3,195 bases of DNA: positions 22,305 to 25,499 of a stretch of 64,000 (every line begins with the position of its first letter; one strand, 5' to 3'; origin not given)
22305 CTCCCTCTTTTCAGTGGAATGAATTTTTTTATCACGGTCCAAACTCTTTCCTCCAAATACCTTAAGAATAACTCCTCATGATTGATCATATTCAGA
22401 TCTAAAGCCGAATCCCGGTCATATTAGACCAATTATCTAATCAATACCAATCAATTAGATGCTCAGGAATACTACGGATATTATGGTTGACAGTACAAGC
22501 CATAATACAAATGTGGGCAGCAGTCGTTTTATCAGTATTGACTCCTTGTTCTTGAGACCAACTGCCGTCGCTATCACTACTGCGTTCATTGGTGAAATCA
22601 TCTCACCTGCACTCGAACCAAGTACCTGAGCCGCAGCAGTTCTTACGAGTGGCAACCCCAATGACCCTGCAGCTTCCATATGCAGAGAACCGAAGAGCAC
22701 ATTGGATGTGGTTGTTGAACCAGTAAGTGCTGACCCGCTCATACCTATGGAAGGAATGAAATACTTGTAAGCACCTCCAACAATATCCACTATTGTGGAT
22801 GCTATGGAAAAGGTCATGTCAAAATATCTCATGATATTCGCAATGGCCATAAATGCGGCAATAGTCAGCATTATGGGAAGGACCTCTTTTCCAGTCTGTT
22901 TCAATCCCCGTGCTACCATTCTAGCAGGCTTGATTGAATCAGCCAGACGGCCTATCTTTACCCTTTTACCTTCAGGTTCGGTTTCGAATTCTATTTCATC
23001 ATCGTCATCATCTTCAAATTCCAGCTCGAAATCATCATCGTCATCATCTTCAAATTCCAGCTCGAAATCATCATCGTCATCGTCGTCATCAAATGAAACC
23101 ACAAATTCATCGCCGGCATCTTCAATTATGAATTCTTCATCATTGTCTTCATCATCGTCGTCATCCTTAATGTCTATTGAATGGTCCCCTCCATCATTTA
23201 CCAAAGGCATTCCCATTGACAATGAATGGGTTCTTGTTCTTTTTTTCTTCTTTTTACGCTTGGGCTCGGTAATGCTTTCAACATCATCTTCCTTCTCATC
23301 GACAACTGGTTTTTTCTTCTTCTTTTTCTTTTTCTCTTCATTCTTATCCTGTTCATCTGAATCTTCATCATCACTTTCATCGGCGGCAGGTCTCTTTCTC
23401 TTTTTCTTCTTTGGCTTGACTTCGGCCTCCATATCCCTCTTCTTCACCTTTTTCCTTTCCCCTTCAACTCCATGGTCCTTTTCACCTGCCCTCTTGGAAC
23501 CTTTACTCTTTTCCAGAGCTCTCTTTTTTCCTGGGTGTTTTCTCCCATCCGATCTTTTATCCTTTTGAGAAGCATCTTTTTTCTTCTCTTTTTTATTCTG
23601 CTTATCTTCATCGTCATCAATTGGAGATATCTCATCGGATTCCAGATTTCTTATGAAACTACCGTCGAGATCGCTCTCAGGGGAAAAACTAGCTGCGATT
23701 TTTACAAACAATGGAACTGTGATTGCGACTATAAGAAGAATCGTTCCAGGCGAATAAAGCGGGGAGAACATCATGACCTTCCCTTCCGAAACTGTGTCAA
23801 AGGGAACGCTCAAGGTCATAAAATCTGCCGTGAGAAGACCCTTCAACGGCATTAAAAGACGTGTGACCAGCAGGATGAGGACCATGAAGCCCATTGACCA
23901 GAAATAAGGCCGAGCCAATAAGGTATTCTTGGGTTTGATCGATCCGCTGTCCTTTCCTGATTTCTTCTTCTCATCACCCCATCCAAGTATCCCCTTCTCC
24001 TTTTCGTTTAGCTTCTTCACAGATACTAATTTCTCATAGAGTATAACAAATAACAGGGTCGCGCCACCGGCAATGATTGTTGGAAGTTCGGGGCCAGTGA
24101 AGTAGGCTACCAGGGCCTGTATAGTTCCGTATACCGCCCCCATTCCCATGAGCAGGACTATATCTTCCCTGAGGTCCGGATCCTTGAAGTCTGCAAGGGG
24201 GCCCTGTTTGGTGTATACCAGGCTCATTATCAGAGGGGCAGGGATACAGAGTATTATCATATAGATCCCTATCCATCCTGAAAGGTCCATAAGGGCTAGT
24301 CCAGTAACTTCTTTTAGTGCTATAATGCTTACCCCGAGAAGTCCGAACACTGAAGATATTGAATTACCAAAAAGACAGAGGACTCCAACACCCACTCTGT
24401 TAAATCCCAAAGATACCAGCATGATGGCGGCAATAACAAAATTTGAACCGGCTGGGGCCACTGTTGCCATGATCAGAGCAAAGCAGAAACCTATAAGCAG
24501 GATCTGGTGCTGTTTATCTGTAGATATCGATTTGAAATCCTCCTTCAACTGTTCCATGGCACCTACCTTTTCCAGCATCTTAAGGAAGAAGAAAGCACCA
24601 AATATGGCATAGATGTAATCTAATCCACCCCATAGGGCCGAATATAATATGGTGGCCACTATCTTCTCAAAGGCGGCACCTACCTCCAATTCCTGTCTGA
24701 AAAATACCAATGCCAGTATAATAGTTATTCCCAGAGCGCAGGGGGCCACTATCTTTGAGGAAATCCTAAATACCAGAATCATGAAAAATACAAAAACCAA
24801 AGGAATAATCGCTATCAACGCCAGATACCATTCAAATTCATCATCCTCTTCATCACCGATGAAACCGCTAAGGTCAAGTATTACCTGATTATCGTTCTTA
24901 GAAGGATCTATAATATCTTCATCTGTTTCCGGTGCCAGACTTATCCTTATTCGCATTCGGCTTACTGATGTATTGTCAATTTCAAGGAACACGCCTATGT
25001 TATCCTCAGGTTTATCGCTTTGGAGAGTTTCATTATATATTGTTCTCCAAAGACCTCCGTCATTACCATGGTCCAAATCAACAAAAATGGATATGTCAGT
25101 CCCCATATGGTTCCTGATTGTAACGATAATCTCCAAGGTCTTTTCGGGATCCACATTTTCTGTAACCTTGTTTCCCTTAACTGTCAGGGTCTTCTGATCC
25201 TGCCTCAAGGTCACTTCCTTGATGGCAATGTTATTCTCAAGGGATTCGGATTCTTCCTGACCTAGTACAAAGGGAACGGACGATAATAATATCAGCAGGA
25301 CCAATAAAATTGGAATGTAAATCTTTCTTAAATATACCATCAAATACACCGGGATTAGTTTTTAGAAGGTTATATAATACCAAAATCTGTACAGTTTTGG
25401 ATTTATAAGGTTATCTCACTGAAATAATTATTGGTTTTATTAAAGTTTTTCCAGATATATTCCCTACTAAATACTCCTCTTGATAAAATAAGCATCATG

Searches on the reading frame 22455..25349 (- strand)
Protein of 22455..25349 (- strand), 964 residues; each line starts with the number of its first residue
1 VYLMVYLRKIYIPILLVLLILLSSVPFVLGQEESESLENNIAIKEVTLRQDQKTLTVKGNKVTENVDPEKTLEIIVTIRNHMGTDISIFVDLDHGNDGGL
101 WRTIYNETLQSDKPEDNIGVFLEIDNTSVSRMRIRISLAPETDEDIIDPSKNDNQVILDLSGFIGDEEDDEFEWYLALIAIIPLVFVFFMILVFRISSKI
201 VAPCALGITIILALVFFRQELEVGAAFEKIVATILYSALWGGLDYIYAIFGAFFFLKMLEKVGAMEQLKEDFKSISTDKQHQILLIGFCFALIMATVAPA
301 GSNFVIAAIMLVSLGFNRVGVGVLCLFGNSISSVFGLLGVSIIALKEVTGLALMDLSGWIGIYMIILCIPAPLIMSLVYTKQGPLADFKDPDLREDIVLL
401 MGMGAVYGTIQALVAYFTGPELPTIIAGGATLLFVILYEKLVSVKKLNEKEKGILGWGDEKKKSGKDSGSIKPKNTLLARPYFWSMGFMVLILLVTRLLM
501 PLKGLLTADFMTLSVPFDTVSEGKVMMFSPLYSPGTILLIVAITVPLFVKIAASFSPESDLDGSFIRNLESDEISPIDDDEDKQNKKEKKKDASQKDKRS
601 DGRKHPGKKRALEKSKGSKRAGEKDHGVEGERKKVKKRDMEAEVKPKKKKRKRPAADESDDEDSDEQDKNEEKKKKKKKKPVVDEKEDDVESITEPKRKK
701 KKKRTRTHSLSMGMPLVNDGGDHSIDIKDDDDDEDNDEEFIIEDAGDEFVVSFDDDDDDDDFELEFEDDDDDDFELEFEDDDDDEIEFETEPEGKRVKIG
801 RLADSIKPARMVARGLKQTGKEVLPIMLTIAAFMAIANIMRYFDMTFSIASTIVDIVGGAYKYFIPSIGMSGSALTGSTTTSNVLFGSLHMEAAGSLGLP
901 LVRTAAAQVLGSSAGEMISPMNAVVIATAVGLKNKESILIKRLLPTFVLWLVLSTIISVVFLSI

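Call 7: search_protein_families(library=pfam, proteins=[window:22455-25349:-], max_evalue=0.001)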
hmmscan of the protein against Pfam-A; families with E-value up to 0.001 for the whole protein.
window:22455-25349:- (964 aa): 1 family
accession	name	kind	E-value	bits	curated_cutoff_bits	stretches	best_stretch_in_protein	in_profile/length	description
PF02652.20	Lactate_perm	-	1.5e-63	215.8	27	2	177-552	3-370/522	L-lactate permease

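Call 54: find_related_loci(query=A4, collection=genome_contigs, flank=10000)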
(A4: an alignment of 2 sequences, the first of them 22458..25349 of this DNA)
Query A4 (964 aa) in genome_contigs; peptide patterns used: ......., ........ (x = any residue, [..] = any of these).
48 stretches matched a pattern; 3 encode a relative of the query (tblastn E <= 1e-3); 3 distinct loci.
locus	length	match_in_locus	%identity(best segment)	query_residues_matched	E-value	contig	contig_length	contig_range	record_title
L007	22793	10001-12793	52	9-957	0e+0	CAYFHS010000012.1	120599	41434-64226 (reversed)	MAG TPA_asm: uncultured archaeon isolate ERP003628_co1_33 genome assembly, contig: NODE_17_length_120599_cov_14.135668,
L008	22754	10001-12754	53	38-964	0e+0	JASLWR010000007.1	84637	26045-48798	MAG: Thermoplasmatota archaeon isolate ETNP2_MAG_1 NODE_7_length_84637_cov_4.639309, whole genome shotgun sequence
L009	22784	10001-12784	51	39-964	0e+0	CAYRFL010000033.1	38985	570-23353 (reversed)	MAG TPA_asm: uncultured archaeon isolate SRP077602_co2_347 genome assembly, contig: NODE_1553_length_38985_cov_6.331236,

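Call 86: find_homologous_proteins(query=window:22458-25349:-, max_evalue=1e-20)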
Query window:22458-25349:- (964 aa): 15 proteins with E <= 1e-20 among 8000 candidates.
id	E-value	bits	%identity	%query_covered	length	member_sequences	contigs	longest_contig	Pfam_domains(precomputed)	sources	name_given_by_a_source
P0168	0.0e+0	2104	100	100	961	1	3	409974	PF02652.21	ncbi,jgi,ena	-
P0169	3.3e-295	1000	53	99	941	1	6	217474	PF02652.21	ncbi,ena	-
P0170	2.4e-292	991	59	57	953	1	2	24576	PF02652.21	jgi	-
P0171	2.7e-290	984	55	61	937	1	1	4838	PF02652.21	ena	-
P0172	5.2e-290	983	49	74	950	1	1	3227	PF02652.21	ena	-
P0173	4.7e-286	970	47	74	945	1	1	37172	PF02652.21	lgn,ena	-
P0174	8.5e-282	956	50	96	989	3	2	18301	PF02652.21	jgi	-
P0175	2.0e-235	802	56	74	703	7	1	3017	PF02652.21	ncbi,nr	ncbi:MAG: L-lactate permease, partial [Candidatus Thermoplasmatota archaeon]|nr:L-lactate permease [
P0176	4.6e-207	708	49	45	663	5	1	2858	PF02652.21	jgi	-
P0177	4.2e-155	537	50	40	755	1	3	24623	PF02652.21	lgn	-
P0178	9.3e-152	525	50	37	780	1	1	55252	PF02652.21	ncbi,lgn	-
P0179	2.0e-143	498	47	40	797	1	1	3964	PF02652.21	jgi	-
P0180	8.1e-30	122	26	26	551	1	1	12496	PF02652.21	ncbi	-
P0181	2.7e-27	114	27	38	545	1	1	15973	PF02652.21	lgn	-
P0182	1.6e-26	111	28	38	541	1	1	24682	PF02652.21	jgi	jgi:lactate permease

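Call 87: find_encoding_contigs(protein=P0168, flank=1000, max_places=3)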
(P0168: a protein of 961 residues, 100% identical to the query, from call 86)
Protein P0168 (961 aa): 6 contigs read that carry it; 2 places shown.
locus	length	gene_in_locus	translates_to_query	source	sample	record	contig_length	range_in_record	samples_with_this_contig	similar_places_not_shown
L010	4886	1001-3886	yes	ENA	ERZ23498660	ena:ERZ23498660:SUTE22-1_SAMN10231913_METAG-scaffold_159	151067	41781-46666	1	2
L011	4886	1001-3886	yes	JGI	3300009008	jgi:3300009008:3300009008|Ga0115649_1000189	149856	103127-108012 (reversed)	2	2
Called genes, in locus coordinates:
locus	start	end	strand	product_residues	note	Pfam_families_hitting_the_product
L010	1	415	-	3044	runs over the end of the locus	PF00109:ketoacyl-synt, PF02801:Ketoacyl-synt_C, PF16197:KAsynt_C_assoc (weak), PF00698:Acyl_transf_1, PF00106:adh_short, PF08659:KR, PF13561:adh_short_C2, PF21089:PKS_DH_N, +4 more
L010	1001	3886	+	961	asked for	PF02652:Lactate_perm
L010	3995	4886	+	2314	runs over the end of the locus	-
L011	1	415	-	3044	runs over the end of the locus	PF00109:ketoacyl-synt, PF02801:Ketoacyl-synt_C, PF16197:KAsynt_C_assoc (weak), PF00698:Acyl_transf_1, PF00106:adh_short, PF08659:KR, PF13561:adh_short_C2, PF21089:PKS_DH_N, +4 more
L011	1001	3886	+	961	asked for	PF02652:Lactate_perm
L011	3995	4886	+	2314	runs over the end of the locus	-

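Call 88: find_encoding_contigs(protein=P0178, flank=10000, max_places=2)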
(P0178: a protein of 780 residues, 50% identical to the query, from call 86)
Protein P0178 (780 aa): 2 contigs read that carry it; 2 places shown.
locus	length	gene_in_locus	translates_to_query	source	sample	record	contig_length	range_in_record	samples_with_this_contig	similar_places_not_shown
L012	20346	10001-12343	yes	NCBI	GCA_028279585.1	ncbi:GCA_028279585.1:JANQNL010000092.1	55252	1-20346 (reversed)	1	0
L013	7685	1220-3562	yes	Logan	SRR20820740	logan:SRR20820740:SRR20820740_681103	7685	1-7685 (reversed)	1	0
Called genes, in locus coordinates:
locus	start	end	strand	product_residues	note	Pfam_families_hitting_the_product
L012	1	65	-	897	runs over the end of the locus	PF13517:FG-GAP_3, PF07593:UnbV_ASPIC, PF00801:PKD (weak), PF17963:Big_9 (weak)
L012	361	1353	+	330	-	-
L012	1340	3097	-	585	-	PF02163:Peptidase_M50, PF17820:PDZ_6 (faint), PF13180:PDZ_2 (weak)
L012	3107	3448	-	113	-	PF19479:DUF6015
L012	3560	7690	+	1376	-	PF13517:FG-GAP_3, PF07593:UnbV_ASPIC, PF18911:PKD_4, PF00801:PKD, PF18911:PKD_4, PF18911:PKD_4, PF18911:PKD_4, PF00801:PKD, +6 more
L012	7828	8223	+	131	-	PF01092:Ribosomal_S6e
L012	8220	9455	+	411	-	PF00009:GTP_EFTU, PF03144:GTP_EFTU_D2 (weak), PF09173:eIF2_C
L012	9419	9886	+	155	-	PF18477:PIN_9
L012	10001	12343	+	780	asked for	PF02652:Lactate_perm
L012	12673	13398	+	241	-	-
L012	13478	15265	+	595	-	PF01321:Creatinase_N, PF16189:Creatinase_N_2, PF00557:Peptidase_M24, PF16188:Peptidase_M24_C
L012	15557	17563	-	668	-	PF00850:Hist_deacetyl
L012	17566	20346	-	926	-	?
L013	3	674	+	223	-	?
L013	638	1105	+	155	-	PF18477:PIN_9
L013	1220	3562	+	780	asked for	PF02652:Lactate_perm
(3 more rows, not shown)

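Call 89: find_encoding_contigs(protein=P0177, flank=10000, max_places=2)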
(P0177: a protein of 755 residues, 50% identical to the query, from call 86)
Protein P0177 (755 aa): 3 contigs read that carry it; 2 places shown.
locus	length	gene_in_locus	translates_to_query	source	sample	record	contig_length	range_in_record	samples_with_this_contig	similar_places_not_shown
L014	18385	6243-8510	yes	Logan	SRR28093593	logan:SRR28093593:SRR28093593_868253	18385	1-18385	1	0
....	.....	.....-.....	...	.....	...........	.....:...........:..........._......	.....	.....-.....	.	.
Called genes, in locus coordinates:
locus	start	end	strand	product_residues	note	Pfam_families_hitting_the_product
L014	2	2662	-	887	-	?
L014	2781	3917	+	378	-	PF13439:Glyco_transf_4, PF13579:Glyco_trans_4_4 (weak), PF20706:GT4-conflict (weak), PF00534:Glycos_transf_1, PF13692:Glyco_trans_1_4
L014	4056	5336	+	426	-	PF13173:AAA_14, PF13635:DUF4143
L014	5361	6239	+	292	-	PF04414:tRNA_deacylase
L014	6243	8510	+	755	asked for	PF02652:Lactate_perm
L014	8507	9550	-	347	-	-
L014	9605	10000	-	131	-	PF09999:DUF2240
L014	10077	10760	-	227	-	PF00977:His_biosynth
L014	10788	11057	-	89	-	PF05239:PRC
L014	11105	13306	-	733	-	PF02359:CDC48_N, PF05496:RuvB_N (faint), PF02933:CDC48_2, PF00004:AAA, PF13191:AAA_16 (weak), PF17862:AAA_lid_3, PF00004:AAA, PF17862:AAA_lid_3, +15 more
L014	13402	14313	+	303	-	-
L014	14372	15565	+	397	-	PF01841:Transglut_core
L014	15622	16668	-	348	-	PF00091:Tubulin, PF12327:FtsZ_C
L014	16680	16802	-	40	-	-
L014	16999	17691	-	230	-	PF01402:RHH_1 (weak)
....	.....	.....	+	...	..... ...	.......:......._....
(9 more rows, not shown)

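Call 91: find_encoding_contigs(protein=P0174, flank=9000, max_places=1)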
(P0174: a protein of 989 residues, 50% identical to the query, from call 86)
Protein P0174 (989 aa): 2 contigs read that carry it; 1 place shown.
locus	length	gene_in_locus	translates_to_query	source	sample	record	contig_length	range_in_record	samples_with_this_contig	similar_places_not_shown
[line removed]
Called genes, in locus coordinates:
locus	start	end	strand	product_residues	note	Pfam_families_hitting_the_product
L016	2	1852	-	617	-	?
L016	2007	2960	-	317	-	PF00226:DnaJ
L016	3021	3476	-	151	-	PF00908:dTDP_sugar_isom, PF05523:FdtA (weak), PF14667:Polysacc_synt_C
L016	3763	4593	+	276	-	PF13207:AAA_17 (faint), PF00406:ADK, PF05191:ADK_lid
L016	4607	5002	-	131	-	-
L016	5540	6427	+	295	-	PF13717:Zn_ribbon_4 (faint)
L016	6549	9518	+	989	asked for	PF02652:Lactate_perm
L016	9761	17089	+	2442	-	-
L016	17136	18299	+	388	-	?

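Call 92: find_encoding_contigs(protein=P0170, flank=9000, max_places=1)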
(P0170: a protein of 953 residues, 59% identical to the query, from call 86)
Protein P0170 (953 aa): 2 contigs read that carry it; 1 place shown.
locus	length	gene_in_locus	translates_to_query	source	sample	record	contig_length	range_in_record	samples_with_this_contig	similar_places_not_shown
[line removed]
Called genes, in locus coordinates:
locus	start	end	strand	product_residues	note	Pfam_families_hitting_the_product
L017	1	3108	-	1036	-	?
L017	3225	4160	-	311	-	PF00226:DnaJ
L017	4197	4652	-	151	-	PF00908:dTDP_sugar_isom, PF14667:Polysacc_synt_C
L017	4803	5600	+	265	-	PF13207:AAA_17 (faint), PF00406:ADK, PF05191:ADK_lid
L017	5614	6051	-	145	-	-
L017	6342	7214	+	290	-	-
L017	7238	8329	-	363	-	PF08240:ADH_N, PF00107:ADH_zinc_N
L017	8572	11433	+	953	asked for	PF02652:Lactate_perm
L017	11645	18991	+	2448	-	-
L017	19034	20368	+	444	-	PF13393:tRNA-synt_His, PF00587:tRNA-synt_2b, PF03129:HGTP_anticodon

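Call 94: list_cluster_members(proteins=[P0168, P0169, P0178, P0001, P0175])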
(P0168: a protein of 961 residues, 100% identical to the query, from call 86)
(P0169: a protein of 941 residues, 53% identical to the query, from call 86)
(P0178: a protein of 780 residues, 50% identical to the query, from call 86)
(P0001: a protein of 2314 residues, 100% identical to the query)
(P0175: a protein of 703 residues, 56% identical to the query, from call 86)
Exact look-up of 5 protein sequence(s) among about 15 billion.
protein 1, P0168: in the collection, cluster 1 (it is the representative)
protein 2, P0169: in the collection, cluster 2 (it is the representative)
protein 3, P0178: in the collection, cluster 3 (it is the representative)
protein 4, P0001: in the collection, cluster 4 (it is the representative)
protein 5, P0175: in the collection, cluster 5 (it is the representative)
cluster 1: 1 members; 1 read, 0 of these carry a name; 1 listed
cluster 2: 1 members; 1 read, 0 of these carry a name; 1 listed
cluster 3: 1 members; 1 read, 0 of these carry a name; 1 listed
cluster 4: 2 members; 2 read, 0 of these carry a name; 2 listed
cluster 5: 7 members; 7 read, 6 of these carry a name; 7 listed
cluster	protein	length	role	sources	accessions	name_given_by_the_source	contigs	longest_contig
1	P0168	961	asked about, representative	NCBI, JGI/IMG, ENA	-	-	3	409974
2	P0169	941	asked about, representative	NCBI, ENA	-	-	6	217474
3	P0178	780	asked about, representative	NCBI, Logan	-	-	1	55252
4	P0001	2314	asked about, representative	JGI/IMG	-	-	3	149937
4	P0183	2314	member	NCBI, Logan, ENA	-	-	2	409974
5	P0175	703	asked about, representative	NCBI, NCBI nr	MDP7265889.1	MAG: L-lactate permease, partial [Candidatus Thermoplasmatota archaeon] | L-lactate permease [Candidatus Thermoplasmatota archaeon]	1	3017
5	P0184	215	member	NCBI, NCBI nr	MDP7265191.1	MAG: hypothetical protein QGH39_06490, partial [Candidatus Thermoplasmatota archaeon] | hypothetical protein [Candidatus Thermoplasmatota archaeon]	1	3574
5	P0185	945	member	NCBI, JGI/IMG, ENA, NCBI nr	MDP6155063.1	MAG: L-lactate permease [Candidatus Thermoplasmatota archaeon] | L-lactate permease [Candidatus Thermoplasmatota archaeon]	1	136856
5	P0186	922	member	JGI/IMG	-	L-lactate permease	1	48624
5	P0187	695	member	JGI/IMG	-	L-lactate permease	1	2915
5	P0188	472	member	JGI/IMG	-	hypothetical protein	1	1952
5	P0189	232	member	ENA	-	-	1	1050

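Call 102: find_related_loci(query=A4, collection=metagenome_contigs, flank=10000)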
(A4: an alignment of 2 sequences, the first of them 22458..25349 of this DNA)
Query A4 (964 aa) in metagenome_contigs; peptide patterns used: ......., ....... (x = any residue, [..] = any of these).
332 stretches matched a pattern; 1 encode a relative of the query (tblastn E <= 1e-3); 1 distinct loci.
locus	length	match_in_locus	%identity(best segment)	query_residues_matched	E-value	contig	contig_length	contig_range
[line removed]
